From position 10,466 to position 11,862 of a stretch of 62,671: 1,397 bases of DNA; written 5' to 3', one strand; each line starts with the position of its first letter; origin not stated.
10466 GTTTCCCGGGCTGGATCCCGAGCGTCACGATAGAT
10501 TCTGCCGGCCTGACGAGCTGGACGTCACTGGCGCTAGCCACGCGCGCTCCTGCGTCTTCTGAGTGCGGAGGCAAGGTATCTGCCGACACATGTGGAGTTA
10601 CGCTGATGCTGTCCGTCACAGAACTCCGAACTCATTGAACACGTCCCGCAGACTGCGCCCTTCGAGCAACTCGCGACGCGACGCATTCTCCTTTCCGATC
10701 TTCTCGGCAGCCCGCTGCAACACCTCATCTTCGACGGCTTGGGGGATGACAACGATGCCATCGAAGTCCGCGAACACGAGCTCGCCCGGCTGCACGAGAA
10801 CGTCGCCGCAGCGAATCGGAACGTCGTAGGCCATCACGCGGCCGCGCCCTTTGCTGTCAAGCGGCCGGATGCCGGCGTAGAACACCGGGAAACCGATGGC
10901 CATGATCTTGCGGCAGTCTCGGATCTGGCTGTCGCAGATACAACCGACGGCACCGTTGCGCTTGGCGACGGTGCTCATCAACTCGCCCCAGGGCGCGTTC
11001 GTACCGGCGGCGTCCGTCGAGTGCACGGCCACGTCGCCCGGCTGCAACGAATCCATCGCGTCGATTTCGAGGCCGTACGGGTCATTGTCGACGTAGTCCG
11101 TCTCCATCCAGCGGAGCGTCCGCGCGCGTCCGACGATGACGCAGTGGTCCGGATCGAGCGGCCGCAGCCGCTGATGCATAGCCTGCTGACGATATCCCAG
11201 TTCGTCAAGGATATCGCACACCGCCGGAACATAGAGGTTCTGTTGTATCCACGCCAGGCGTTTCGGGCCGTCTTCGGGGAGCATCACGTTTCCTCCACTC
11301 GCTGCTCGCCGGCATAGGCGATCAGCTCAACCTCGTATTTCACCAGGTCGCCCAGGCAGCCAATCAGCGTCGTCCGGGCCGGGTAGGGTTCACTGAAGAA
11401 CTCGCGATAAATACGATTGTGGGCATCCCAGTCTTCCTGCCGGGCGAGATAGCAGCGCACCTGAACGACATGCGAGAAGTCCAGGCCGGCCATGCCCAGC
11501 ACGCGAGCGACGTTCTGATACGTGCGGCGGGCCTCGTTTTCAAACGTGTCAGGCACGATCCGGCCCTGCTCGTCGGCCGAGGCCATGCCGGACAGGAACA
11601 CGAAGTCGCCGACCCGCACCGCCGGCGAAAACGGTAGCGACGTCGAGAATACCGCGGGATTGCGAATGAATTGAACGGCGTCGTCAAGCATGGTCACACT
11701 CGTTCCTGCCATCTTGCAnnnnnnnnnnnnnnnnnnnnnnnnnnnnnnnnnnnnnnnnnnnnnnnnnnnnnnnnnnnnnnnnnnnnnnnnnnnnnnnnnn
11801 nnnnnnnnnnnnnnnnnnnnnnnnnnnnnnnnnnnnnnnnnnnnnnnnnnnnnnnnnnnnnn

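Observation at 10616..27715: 17-kb, 14-gene single-strand operon joined by overlapping start/stop codons and headed by a ROK regulator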

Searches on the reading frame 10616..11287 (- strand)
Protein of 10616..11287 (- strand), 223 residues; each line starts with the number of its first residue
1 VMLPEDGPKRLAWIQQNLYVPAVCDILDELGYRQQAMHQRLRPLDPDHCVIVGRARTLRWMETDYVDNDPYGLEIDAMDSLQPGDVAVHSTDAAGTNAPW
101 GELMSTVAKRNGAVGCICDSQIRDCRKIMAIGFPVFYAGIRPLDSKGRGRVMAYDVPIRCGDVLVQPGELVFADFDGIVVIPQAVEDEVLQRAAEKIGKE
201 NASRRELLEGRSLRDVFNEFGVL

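Call 5: search_protein_families(library=pfam, proteins=[window:10616-11287:-], max_evalue=0.01)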
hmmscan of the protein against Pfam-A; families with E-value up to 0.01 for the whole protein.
window:10616-11287:- (223 aa): 1 family
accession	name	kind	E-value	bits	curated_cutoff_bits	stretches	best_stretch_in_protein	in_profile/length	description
PF03737.21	RraA-like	-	1.2e-35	123.4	24.5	1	21-180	2-152/152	Aldolase/RraA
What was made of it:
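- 10616..11287 (-): RraA-like protein (222-223 aa). Proposed class II pyruvate aldolase/decarboxylase. Pfam RraA-like 1e-35 (call 5).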

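Call 10: search_protein_families(library=ncbifam, proteins=[window:10616-11287:-], max_evalue=0.001)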
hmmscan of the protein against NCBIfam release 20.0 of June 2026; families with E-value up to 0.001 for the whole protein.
window:10616-11287:- (223 aa): 9 families
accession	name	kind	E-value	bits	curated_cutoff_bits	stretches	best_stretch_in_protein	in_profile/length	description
NF006093.0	PRK08245.1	subfamily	2.1e-35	122.2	208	1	22-216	21-220/240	hypothetical protein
NF004850.0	PRK06201.1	subfamily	6.6e-28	97.7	231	1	22-215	27-211/222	hypothetical protein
NF006731.0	PRK09262.1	equivalog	3.3e-27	95.5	179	1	30-217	35-214/229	4-carboxy-4-hydroxy-2-oxoadipate aldolase/oxaloacetate decarboxylase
NF009399.0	PRK12764.1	equivalog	2e-26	93.1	444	1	37-217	297-480/501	fumarylacetoacetate hydrolase family protein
NF005442.0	PRK07028.1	equivalog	2.7e-25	88.8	593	1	28-217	243-421/430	bifunctional hexulose-6-phosphate synthase/ribonuclease regulator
TIGR02798.1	ligK_PcmE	equivalog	1.8e-22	80.1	304.5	1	77-217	69-208/222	4-carboxy-4-hydroxy-2-oxoadipate aldolase/oxaloacetate decarboxylase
NF006875.0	PRK09372.1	equivalog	5.5e-12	45.7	136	1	75-186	49-159/161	ribonuclease E activity regulator RraA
NF009134.0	PRK12487.1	equivalog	3.8e-08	33.2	196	1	84-184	58-157/161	putative 4-hydroxy-4-methyl-2-oxoglutarate aldolase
TIGR01935.1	NOT-MenG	subfamily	1.8e-07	31.1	123.8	1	91-180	61-149/150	RraA family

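Call 13: search_solved_structures(query=window:10616-11287:-, max_evalue=0.00001)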
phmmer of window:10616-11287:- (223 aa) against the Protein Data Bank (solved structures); distinct sequences matched with E-value up to 0.00001: 7.
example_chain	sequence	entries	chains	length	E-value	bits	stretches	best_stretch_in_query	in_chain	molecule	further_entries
5ir2_A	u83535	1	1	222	1.2e-22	83.7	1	9-195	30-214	Cellulase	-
5x15_A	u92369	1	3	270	2e-20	76.4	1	23-217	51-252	Putative transferase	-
3noj_A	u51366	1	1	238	6.8e-17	64.9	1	77-217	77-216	4-carboxy-4-hydroxy-2-oxoadipate aldolase/oxaloacetate decarboxylase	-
3k4i_A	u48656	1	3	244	1.5e-15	60.4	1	48-195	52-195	uncharacterized protein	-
2pcn_A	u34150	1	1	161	1.6e-09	40.8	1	74-181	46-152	S-adenosylmethionine:2-demethylmenaquinone methyltransferase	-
3c8o_A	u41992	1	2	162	2.2e-07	33.8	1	83-185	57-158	Regulator of ribonuclease activity A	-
1nxj_A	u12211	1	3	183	6.5e-06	28.9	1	83-181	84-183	Probable S-adenosylmethionine:2-demethylmenaquinone methyltransferase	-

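Call 77: search_solved_structures(query=window:10616-11284:-, max_evalue=1e-12, show_alignments=3)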
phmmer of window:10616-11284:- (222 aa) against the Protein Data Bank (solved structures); distinct sequences matched with E-value up to 1e-12: 4.
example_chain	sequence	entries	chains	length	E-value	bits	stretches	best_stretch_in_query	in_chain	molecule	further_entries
5ir2_A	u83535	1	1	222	1.2e-22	83.7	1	8-194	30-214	Cellulase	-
5x15_A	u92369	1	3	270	2e-20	76.4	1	22-216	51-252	Putative transferase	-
3noj_A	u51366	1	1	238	6.8e-17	64.9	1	76-216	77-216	4-carboxy-4-hydroxy-2-oxoadipate aldolase/oxaloacetate decarboxylase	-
3k4i_A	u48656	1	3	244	1.5e-15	60.5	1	47-194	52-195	uncharacterized protein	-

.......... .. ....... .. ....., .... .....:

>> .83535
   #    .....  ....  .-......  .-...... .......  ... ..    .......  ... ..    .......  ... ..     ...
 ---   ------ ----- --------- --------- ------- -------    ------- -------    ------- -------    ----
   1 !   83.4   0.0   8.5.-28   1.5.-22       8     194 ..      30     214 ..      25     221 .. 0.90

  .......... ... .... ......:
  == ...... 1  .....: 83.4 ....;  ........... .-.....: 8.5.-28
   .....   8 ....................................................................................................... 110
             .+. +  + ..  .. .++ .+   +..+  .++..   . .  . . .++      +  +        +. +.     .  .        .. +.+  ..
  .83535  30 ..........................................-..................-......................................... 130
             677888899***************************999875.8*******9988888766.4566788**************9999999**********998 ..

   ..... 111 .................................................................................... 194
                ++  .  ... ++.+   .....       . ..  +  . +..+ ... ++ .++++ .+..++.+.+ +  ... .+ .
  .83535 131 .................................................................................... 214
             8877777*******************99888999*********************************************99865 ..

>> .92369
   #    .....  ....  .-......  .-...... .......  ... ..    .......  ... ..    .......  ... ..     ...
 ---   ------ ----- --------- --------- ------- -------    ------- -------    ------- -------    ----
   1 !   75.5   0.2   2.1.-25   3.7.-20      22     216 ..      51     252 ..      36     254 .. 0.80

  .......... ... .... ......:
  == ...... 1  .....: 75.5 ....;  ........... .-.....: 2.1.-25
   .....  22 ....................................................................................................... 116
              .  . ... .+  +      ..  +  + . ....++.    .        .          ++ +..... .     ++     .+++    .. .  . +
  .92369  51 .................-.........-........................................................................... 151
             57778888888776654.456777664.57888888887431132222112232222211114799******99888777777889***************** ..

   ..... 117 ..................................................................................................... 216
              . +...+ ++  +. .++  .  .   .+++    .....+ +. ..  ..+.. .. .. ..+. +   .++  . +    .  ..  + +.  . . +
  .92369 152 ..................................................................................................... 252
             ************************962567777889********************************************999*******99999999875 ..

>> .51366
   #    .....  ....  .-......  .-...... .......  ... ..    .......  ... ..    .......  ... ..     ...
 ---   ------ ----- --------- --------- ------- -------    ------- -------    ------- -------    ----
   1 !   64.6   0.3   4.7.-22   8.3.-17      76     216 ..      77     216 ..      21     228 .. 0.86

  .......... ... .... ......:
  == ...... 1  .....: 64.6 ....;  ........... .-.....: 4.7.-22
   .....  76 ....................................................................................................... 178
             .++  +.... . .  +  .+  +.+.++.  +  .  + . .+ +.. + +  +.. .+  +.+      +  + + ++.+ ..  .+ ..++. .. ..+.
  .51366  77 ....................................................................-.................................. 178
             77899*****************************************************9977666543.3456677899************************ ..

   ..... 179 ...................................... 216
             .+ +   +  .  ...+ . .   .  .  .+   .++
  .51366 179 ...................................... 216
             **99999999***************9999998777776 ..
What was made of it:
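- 10616..11287 (-): The Arg-Asp pair of HMG/CHA aldolase 3NOJ is conserved as IRD, and its GD reads GE (call 77).
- On HMG/CHA (RraA-like) class II pyruvate aldolase: The Arg-Asp pair is conserved (IRD versus VRD in 3NOJ) and GD reads GE (call 77).
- The RraA-like protein keeps the Arg-Asp pair of a pyruvate aldolase (call 77).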

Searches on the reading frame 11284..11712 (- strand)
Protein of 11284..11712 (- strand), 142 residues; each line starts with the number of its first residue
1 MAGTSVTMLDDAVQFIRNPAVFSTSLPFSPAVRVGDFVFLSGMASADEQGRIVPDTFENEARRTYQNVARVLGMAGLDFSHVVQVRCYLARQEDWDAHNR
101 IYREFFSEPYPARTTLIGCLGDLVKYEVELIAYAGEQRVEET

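Call 5: search_protein_families(library=pfam, proteins=[window:11284-11712:-], max_evalue=0.01)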
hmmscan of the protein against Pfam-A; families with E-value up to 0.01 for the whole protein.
window:11284-11712:- (142 aa): 1 family
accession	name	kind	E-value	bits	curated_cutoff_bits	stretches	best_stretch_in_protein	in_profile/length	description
PF01042.26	Ribonuc_L-PSP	-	1.7e-21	76.9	27.3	1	24-133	7-120/121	Endoribonuclease L-PSP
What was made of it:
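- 11284..11712 (-): RidA-family enamine/imine deaminase (142 aa). Pfam Ribonuc_L-PSP 2e-21 (call 5).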

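Call 89: search_protein_families(library=ncbifam, proteins=[window:11284-11712:-], max_evalue=0.00001)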
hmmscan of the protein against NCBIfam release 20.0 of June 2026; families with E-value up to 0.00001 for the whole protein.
window:11284-11712:- (142 aa): 3 families
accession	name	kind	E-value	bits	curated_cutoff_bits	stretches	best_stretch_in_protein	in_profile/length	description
TIGR00004.1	TIGR00004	subfamily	4.5e-19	68.9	106.25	1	27-133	15-124/125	Rid family detoxifying hydrolase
NF008490.0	PRK11401.1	equivalog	6.3e-10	39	222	1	27-133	16-126/129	enamine/imine deaminase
TIGR03610.1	RutC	equivalog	1e-07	32.1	169.1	1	26-117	16-108/127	pyrimidine utilization protein C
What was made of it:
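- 11284..11712 (-): It scores below the TIGR00004 cut-off (call 89).
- On RidA subfamily of the Rid/YjgF family: TIGR00004 scores 68.9 against a cut-off of 106 (call 89), so it is a divergent member.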
